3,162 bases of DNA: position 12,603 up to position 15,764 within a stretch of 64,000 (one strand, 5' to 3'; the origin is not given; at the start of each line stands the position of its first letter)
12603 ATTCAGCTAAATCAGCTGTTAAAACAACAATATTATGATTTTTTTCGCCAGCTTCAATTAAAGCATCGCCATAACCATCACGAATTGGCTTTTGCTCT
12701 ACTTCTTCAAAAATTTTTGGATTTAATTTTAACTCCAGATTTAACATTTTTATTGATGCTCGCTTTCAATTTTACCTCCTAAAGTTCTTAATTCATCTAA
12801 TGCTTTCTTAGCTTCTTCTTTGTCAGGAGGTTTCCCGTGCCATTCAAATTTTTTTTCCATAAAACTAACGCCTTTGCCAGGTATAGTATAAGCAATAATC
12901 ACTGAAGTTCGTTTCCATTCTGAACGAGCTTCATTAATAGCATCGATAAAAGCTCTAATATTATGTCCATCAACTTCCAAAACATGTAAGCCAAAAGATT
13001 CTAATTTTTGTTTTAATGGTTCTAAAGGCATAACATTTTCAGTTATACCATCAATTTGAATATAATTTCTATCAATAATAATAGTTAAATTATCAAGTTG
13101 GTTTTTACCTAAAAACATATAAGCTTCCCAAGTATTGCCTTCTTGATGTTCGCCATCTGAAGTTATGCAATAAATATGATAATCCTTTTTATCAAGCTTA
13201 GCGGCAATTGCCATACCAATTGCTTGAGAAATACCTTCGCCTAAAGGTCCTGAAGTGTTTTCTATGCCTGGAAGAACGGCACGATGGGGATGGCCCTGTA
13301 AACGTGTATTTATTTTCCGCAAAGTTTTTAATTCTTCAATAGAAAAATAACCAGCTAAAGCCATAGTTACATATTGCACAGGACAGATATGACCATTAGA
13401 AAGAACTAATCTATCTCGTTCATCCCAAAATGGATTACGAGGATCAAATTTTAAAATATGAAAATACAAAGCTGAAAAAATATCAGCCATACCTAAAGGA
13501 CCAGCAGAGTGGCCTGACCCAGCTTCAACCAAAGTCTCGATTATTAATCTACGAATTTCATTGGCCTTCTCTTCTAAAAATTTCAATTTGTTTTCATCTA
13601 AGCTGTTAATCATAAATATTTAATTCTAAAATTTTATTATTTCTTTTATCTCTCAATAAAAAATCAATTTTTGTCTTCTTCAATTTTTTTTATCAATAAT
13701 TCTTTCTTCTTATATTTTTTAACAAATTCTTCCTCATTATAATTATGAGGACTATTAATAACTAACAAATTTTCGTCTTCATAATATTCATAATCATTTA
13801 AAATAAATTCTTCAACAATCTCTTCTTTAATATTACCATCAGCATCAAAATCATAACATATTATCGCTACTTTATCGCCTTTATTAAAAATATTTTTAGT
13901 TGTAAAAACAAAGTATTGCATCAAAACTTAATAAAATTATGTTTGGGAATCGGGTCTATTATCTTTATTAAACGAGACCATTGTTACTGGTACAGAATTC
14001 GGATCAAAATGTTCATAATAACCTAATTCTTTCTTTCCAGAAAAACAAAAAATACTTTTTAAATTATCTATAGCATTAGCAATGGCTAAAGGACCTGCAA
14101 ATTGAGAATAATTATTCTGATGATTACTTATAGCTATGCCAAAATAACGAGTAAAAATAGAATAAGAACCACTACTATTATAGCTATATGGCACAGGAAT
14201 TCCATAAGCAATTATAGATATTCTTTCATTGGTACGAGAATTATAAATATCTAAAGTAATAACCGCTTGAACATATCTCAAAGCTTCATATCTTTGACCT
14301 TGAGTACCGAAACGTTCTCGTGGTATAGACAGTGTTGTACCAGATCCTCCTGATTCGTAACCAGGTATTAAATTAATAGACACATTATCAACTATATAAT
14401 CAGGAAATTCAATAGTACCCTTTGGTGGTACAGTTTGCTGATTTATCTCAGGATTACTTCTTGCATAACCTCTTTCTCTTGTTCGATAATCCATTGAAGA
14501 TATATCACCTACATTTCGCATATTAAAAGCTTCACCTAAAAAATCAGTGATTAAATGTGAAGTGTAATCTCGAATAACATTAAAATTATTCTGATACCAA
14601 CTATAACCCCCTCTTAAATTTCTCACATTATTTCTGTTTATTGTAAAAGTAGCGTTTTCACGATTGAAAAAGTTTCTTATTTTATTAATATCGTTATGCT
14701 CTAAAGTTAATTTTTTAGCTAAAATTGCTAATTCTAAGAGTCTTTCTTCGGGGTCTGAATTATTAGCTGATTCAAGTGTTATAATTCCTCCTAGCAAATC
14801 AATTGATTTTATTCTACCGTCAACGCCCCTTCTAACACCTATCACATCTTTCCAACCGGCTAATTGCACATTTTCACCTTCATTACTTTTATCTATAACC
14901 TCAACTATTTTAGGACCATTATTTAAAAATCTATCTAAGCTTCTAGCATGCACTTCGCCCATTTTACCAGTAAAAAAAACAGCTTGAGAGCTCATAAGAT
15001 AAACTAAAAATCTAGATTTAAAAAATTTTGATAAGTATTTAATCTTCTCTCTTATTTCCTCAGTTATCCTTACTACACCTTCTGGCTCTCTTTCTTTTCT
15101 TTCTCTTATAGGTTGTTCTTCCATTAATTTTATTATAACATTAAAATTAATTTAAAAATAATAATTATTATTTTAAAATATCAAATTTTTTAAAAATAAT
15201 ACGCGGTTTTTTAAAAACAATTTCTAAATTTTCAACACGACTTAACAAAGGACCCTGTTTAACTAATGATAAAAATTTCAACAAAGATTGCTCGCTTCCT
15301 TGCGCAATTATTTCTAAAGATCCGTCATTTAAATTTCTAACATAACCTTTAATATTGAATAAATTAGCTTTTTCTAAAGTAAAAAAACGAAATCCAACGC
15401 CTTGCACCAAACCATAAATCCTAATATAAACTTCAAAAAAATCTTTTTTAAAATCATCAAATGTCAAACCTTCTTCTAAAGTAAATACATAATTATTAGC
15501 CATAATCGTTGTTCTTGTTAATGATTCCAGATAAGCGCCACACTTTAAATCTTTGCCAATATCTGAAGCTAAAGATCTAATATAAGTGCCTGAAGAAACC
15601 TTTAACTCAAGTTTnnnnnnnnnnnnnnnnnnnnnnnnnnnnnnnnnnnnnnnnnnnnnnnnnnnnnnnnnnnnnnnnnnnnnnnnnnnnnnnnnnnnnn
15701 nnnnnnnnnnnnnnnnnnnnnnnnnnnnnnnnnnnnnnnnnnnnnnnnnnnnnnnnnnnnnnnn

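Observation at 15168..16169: TruB-acylphosphatase gene fusion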

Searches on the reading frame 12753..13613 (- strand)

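Call 47: search_protein_families(library=pfam, proteins=[window:12753-13613:-], max_evalue=0.01)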
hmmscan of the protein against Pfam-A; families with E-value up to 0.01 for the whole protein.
window:12753-13613:- (287 aa): 5 families
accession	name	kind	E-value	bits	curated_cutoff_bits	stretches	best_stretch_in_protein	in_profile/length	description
PF00456.26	Transketolase_N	-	7.4e-59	199.8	22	1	16-271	5-271/334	Transketolase, thiamine diphosphate binding domain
PF13292.11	DXP_synthase_N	-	2.3e-14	53.8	21.2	1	8-188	13-176/274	1-deoxy-D-xylulose-5-phosphate synthase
PF00676.26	E1_dh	-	0.00026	20.5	22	1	117-231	96-209/300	Dehydrogenase E1 component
PF09364.15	XFP_N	-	0.0071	15.6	23.7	1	114-221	132-239/364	XFP N-terminal domain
PF02775.26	TPP_enzyme_C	-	0.0073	16.6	21.9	0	118-180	24-80/151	Thiamine pyrophosphate enzyme, C-terminal TPP binding domain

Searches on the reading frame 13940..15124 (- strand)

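Call 47: search_protein_families(library=pfam, proteins=[window:13940-15124:-], max_evalue=0.01)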
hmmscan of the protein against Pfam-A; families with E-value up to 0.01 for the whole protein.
window:13940-15124:- (395 aa): 1 family
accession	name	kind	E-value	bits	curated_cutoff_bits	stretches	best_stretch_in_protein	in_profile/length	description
PF20484.3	DUF6723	-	0.0081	16.4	27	0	328-372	6-49/73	Family of unknown function (DUF6723)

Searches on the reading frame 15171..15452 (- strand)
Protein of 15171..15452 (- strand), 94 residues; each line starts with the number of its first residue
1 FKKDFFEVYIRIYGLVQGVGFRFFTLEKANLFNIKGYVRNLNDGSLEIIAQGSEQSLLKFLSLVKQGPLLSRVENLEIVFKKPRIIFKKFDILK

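Call 13: find_homologous_proteins(query=window:15171-15452:-)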
Query seq(94 aa) (94 aa): 552 proteins with E <= 0.001 among 553 candidates; the best 120 are listed.
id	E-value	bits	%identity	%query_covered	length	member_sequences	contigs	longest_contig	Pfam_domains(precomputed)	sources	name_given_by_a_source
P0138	4.6e-18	83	49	89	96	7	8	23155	PF00708.25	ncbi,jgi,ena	-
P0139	5.5e-18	83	50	85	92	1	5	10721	PF00708.25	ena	-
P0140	1.3e-17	82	49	88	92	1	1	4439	PF00708.25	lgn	-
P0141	5.8e-16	76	48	90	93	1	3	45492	PF00708.25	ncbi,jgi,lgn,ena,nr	ncbi:MAG: acylphosphatase [Thermofilum sp. ex4484_15]|nr:MAG: acylphosphatase [Thermofilum sp. ex448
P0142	2.7e-15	74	41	90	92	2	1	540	PF00708.25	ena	-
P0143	3.3e-15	74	55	69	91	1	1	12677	PF00708.25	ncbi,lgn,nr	ncbi:acylphosphatase [Pasteurellaceae bacterium 15-036681]|nr:acylphosphatase [Pasteurellaceae bacte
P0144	7.3e-15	73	53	78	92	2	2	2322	PF00708.25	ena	-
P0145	1.0e-14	72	53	78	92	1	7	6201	PF00708.25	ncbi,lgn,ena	-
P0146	1.1e-14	72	49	88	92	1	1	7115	PF00708.25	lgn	-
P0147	1.7e-14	72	40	97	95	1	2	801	PF00708.25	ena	-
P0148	2.2e-14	71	46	95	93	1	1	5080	PF00708.25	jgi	jgi:acylphosphatase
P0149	2.6e-14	71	55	71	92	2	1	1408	PF00708.25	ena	-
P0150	2.6e-14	71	52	78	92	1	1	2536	PF00708.25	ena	-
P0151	3.7e-14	71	45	90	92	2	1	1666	PF00708.25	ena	-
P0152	3.8e-14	71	51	86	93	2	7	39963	PF00708.25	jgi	-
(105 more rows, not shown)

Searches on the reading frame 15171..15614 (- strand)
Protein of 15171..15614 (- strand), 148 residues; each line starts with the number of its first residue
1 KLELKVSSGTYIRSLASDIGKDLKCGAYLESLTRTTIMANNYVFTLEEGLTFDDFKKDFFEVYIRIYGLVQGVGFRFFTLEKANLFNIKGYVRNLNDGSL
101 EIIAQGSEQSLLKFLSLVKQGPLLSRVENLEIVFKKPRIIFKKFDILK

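Call 23: find_related_loci(query=A2, collection=genome_contigs, flank=6000)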
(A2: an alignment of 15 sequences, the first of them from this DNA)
Query A2 (148 aa) in genome_contigs; peptide patterns used: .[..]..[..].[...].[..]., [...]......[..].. (x = any residue, [..] = any of these).
600 stretches matched a pattern (row limit reached: there are more); 551 encode a relative of the query (tblastn E <= 1e-3); the best 80 are kept; 80 distinct loci.
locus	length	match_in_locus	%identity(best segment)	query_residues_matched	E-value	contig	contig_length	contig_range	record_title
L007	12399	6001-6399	49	1-137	8e-42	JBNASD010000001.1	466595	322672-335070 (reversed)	MAG: Microgenomates group bacterium isolate Kamch4336-1-MF-07 bin3.fa-1, whole genome shotgun sequence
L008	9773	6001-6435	45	1-146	2e-33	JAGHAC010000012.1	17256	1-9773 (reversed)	MAG: bacterium isolate AUK220 PB_MBMC_174_c_000000000024, whole genome shotgun sequence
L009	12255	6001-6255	48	64-148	2e-22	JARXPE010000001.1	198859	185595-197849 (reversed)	MAG: Thermoproteota archaeon isolate JZ-2_bin_200 JZ-2.bins.200.final_scaffold_1, whole genome shotgun sequence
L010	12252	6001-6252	45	62-145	7e-21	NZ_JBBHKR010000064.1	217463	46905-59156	Stygiolobus sp. CP850M NODE_1_length_217463_cov_26.761482, whole genome shotgun sequence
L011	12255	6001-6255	47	62-146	1e-19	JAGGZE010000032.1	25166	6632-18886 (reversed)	MAG: bacterium isolate AUK196 PB_MBMC_150_c_000000000169, whole genome shotgun sequence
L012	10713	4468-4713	48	65-146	2e-19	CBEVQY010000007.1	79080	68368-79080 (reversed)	MAG TPA_asm: uncultured bacterium isolate SRR24791474_binner12_Refined_38 genome assembly, contig: ERZ25515408.73, whole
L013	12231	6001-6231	40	61-137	3e-19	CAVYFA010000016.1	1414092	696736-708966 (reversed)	MAG: uncultured Chloroflexia bacterium isolate MFD09603.bin.2.172 genome assembly, contig: contig_4410, whole genome sho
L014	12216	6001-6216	50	62-133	1e-18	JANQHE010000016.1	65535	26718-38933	MAG: Bacteroidales bacterium isolate PL23b_bin.85 k99_1927678, whole genome shotgun sequence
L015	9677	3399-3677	38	54-146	4e-16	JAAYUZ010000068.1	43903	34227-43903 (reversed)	MAG: Treponema sp. isolate AS27yjCOA_205 75012_AS27, whole genome shotgun sequence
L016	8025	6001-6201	48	65-131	2e-14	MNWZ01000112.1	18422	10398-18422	MAG: Zetaproteobacteria bacterium CG1_02_53_45 cg1_0.2_scaffold_2606_c, whole genome shotgun sequence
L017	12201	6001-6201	49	65-131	2e-17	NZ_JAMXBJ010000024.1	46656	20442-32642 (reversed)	Pseudarthrobacter sp. HLT1-5 C329, whole genome shotgun sequence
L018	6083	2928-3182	38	62-146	3e-17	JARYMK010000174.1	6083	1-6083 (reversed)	MAG: Anaerolineae bacterium isolate A05DMB-I-30 NODE_174_length_6083_cov_3.442890, whole genome shotgun sequence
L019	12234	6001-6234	37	63-140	1e-14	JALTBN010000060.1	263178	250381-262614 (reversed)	MAG: Thermococcus sp. isolate S013_maxbin2_scaf2bin.030 S013_NODE_4_length_263178_cov_68.375057, whole genome shotgun se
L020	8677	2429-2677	45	64-147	6e-17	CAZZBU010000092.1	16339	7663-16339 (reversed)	MAG TPA_asm: uncultured Bacteroidales bacterium isolate SRP252850_co1_7 genome assembly, contig: NODE_6544_length_16339_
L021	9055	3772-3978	51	62-130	5e-17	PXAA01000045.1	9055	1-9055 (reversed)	MAG: Bacteroidales bacterium isolate T3Sed10_192R1 T3-Sed10-C19420, whole genome shotgun sequence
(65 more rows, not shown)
